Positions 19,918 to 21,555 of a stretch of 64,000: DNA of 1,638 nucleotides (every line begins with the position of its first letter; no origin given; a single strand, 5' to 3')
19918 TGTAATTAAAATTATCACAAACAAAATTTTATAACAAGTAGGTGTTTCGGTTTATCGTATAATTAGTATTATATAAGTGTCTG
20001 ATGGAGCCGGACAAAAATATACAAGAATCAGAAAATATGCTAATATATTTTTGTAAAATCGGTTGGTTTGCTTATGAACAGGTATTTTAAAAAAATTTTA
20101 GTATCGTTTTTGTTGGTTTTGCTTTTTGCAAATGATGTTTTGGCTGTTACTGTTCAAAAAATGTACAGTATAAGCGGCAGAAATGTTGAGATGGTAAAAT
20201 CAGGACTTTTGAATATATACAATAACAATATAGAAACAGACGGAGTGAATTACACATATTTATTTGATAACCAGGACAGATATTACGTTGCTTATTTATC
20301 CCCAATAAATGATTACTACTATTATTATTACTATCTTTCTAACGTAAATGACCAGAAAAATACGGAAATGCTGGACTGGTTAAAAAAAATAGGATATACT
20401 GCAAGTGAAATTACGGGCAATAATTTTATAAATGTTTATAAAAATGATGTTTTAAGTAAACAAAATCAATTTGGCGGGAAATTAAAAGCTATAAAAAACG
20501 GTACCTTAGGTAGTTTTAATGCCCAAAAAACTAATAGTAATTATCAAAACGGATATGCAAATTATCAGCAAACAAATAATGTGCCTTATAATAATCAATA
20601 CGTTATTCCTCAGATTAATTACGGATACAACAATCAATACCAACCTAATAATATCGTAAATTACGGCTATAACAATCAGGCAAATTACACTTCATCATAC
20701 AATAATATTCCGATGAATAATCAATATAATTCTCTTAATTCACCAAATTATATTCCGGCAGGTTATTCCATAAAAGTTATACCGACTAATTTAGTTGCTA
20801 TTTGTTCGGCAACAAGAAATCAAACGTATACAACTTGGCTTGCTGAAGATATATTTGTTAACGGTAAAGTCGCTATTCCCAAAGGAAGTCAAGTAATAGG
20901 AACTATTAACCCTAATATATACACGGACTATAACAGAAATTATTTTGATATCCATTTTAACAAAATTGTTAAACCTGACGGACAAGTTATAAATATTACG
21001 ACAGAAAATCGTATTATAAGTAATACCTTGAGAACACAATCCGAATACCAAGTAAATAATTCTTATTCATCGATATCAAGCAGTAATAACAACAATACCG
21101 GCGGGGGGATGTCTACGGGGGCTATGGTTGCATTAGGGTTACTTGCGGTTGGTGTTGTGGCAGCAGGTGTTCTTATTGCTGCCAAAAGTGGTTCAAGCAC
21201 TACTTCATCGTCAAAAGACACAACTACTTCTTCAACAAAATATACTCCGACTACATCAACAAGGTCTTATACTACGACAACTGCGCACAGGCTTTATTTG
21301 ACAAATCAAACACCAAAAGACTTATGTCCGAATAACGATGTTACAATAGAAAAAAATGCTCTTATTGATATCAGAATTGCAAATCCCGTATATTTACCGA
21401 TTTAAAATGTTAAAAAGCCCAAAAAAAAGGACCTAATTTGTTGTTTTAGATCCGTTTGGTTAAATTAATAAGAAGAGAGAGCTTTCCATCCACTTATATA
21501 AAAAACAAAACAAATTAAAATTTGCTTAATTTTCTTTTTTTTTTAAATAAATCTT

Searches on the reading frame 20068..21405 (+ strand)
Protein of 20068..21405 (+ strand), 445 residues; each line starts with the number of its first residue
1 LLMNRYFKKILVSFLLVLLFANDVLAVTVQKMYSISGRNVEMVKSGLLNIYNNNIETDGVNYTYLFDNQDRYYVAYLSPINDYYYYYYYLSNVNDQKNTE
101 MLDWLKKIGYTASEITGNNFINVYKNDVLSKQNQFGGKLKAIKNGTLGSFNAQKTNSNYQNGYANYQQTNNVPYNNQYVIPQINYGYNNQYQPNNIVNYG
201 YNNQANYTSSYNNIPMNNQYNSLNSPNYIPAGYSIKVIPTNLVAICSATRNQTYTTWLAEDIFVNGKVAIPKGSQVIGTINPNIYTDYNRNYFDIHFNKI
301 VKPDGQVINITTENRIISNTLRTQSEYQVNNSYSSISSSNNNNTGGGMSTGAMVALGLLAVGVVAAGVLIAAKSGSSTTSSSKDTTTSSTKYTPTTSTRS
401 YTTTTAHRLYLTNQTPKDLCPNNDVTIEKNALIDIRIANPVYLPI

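Call 12: search_protein_families(library=pfam, proteins=[window:20068-21405:+], max_evalue=0.00001)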
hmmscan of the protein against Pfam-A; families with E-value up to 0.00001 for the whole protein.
window:20068-21405:+ (445 aa): 0 families

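Call 30: search_protein_families(library=pfam, proteins=[window:20068-21405:+], max_evalue=0.01)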
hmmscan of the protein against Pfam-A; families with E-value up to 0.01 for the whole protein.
window:20068-21405:+ (445 aa): 1 family
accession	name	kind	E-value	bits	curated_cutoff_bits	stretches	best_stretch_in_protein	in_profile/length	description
PF18322.6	CLIP_1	-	0.0057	17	26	1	416-439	16-39/52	Serine protease Clip domain PPAF-2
